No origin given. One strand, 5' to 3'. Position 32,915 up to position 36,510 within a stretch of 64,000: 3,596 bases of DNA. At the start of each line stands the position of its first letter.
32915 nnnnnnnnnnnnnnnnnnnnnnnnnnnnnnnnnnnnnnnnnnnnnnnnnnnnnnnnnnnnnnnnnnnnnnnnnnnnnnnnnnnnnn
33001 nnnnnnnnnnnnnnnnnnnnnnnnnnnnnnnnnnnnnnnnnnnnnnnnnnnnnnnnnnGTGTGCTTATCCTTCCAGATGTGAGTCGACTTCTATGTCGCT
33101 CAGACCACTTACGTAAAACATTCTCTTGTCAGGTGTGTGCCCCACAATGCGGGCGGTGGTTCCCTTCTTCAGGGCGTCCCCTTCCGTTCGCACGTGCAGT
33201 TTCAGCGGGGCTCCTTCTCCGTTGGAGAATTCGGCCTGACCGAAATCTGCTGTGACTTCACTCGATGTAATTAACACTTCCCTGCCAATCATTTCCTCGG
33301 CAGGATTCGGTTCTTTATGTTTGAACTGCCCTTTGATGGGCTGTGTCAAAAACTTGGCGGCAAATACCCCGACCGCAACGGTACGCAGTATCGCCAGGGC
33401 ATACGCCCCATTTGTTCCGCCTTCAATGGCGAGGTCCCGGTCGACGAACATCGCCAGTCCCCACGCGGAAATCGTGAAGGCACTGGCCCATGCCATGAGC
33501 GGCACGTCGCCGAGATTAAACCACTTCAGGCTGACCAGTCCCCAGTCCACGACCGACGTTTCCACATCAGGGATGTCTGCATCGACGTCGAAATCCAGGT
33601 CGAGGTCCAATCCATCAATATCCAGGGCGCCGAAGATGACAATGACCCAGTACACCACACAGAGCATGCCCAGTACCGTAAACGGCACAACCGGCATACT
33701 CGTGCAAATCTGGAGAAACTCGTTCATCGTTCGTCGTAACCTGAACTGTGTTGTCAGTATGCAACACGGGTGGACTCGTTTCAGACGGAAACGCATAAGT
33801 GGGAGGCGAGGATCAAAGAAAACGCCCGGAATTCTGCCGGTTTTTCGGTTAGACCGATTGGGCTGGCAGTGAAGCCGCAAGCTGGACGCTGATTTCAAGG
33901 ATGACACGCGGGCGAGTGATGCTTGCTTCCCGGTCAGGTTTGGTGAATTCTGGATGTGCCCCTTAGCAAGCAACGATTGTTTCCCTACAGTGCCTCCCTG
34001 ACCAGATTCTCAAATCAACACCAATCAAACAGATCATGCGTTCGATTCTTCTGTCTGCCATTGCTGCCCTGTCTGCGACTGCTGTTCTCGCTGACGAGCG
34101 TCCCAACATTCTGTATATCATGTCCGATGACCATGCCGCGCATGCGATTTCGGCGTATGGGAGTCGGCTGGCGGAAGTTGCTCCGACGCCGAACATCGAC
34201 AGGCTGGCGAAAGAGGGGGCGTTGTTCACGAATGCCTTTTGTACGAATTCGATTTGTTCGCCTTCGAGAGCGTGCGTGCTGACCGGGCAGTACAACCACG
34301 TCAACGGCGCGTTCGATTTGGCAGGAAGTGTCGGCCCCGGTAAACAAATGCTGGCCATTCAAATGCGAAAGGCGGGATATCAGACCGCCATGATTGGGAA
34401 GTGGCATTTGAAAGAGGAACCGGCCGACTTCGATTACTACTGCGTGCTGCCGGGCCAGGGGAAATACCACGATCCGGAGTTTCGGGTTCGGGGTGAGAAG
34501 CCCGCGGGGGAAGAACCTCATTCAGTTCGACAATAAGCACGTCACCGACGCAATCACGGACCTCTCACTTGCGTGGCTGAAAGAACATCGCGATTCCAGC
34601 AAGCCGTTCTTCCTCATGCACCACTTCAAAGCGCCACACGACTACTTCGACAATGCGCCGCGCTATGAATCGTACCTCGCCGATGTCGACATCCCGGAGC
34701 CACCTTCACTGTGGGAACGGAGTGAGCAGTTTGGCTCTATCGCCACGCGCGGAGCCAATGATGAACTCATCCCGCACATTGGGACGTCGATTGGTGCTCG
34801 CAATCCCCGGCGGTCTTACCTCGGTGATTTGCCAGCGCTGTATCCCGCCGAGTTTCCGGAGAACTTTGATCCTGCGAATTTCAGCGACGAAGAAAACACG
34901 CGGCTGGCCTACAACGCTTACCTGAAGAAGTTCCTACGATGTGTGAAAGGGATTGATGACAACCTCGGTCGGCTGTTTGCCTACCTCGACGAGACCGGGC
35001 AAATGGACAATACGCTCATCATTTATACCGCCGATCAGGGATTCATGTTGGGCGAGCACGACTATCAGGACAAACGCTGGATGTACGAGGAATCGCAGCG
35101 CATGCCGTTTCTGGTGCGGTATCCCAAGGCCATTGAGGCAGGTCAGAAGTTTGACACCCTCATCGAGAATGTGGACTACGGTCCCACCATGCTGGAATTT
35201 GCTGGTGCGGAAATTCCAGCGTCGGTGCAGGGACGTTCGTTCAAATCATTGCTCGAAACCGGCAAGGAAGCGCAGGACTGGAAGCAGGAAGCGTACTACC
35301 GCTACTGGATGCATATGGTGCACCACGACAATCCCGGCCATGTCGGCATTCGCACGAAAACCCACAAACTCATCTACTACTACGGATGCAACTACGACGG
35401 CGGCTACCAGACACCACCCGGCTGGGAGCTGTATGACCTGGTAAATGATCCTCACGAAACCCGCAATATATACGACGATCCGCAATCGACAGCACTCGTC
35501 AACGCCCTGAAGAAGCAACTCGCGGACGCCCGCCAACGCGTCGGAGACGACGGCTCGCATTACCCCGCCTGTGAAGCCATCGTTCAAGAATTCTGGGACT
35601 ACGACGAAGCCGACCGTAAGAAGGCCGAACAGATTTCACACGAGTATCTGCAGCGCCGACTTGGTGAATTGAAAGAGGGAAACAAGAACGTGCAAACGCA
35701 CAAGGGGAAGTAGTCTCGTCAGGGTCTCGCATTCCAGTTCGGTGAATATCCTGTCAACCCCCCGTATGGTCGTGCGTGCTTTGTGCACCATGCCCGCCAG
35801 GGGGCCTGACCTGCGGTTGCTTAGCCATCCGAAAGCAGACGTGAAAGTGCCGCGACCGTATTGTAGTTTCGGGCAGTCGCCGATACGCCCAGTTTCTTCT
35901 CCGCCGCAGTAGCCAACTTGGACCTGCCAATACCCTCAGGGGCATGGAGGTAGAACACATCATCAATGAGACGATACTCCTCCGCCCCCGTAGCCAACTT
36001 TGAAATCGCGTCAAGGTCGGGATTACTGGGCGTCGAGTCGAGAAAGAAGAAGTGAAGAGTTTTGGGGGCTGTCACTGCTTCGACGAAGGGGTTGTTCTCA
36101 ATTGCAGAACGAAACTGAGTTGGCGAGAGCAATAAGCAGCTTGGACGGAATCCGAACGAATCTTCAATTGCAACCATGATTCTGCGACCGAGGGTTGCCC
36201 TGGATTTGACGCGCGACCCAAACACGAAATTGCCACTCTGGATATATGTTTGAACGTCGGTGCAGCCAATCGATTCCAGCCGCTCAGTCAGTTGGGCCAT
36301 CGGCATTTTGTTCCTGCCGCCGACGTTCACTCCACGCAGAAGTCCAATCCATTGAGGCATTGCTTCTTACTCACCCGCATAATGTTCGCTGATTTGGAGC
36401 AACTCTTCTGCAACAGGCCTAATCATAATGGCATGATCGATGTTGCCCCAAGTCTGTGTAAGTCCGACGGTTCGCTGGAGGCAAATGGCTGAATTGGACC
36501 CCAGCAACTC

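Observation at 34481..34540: Sulfatase inactivated, or phase-variable, by a +1 indel in a G5 run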

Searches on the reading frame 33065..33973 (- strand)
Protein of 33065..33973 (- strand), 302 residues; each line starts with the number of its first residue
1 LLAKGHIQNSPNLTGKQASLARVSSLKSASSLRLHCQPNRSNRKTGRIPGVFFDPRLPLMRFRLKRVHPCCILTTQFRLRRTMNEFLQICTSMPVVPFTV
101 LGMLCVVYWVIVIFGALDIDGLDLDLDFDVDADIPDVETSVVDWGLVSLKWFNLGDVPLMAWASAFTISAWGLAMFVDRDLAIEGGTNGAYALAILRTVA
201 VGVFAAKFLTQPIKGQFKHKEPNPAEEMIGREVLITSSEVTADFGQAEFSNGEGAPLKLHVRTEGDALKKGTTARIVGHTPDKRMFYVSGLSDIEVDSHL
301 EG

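Call 28: search_protein_families(library=pfam, proteins=[window:33065-33973:-], max_evalue=0.001)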
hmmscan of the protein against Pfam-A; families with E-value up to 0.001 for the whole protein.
window:33065-33973:- (302 aa): 1 family
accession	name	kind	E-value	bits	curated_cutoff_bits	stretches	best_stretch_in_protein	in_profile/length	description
PF21001.2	YqiJ_N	-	0.00092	19.8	23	0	98-202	8-108/116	Inner membrane protein YqiJ, N-terminal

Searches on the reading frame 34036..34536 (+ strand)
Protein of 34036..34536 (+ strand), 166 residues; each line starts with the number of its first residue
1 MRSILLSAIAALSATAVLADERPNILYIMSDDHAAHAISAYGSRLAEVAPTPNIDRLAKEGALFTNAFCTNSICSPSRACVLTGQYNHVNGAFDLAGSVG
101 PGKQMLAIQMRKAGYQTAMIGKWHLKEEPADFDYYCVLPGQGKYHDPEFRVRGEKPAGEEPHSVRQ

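Call 4: search_protein_families(library=pfam, proteins=[window:34036-34536:+], max_evalue=0.01)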
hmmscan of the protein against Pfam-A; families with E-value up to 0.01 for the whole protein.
window:34036-34536:+ (166 aa): 1 family
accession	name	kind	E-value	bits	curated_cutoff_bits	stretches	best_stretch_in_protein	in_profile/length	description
PF00884.28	Sulfatase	-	2.9e-24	86.4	25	1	23-127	1-104/301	Sulfatase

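Call 16: find_encoding_contigs(protein=window:34036-34533:+, flank=10000, max_places=10)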
Protein window:34036-34533:+ (166 aa): no gene with exactly this product is on record in the collection.

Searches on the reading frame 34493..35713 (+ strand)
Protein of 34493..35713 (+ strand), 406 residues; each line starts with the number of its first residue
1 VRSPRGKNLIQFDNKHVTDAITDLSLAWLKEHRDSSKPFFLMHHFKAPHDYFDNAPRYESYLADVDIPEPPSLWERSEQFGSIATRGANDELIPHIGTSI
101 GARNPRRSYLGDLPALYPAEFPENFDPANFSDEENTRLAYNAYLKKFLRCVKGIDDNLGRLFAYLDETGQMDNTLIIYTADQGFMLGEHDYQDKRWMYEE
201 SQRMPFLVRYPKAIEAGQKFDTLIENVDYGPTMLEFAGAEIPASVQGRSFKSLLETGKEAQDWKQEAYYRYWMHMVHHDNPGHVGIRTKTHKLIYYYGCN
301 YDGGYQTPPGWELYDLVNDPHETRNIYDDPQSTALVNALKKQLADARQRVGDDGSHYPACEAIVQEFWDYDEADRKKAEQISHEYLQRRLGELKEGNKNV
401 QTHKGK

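Call 4: search_protein_families(library=pfam, proteins=[window:34493-35713:+], max_evalue=0.01)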
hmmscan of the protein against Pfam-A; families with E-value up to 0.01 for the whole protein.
window:34493-35713:+ (406 aa): 4 families
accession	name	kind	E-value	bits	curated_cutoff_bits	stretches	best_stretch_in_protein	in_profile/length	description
PF16347.10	SGSH_C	-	2.4e-49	167.9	29.3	1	187-348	1-153/154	N-sulphoglucosamine sulphohydrolase, C-terminal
PF00884.28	Sulfatase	-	1.3e-25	90.8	25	1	15-238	143-300/301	Sulfatase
PF02995.22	DUF229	-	0.0013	18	25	1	147-226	306-381/496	Protein of unknown function (DUF229)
PF01663.27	Phosphodiest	-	0.0076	16.3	23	1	151-189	188-228/342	Type I phosphodiesterase / nucleotide pyrophosphatase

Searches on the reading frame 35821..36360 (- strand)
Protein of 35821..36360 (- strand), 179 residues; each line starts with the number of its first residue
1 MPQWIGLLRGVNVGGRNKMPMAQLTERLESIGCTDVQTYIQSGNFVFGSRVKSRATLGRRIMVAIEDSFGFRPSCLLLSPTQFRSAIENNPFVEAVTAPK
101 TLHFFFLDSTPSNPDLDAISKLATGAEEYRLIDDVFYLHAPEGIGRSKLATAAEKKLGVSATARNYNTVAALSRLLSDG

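Call 17: find_encoding_contigs(protein=window:35824-36360:-, flank=10000, max_places=10)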
Protein window:35824-36360:- (179 aa): 2 contigs read that carry it; 2 places shown.
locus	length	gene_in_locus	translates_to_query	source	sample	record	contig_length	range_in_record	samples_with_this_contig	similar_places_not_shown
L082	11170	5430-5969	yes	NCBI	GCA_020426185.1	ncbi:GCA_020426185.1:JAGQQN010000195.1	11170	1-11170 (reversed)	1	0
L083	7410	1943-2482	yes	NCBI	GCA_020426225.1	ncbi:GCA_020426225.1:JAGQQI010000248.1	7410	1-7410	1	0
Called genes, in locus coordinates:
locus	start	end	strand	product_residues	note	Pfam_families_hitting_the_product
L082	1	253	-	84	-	?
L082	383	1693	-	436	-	PF01408:GFO_IDH_MocA, PF22725:GFO_IDH_MocA_C3 (faint), PF19051:GFO_IDH_MocA_C2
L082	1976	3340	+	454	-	PF01554:MatE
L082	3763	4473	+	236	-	PF11185:DUF2971 (faint)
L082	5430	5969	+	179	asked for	PF08002:DUF1697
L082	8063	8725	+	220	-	-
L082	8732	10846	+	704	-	-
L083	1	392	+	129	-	?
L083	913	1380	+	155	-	PF01661:Macro (weak)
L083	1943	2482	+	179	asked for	PF08002:DUF1697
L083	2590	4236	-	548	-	PF00884:Sulfatase, PF01663:Phosphodiest (faint), PF16347:SGSH_C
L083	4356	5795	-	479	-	PF00884:Sulfatase, PF01663:Phosphodiest, PF16347:SGSH_C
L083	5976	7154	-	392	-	PF02746:MR_MLE_N, PF13378:MR_MLE_C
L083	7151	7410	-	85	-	PF00490:ALAD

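Call 30: search_protein_families(library=pfam, proteins=[window:35821-36360:-], max_evalue=0.001)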
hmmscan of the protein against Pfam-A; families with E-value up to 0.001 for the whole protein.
window:35821-36360:- (179 aa): 1 family
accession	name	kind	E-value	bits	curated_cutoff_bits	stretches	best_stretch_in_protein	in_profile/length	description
PF08002.16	DUF1697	-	2.4e-38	132.1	24.4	1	1-137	1-137/137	Protein of unknown function (DUF1697)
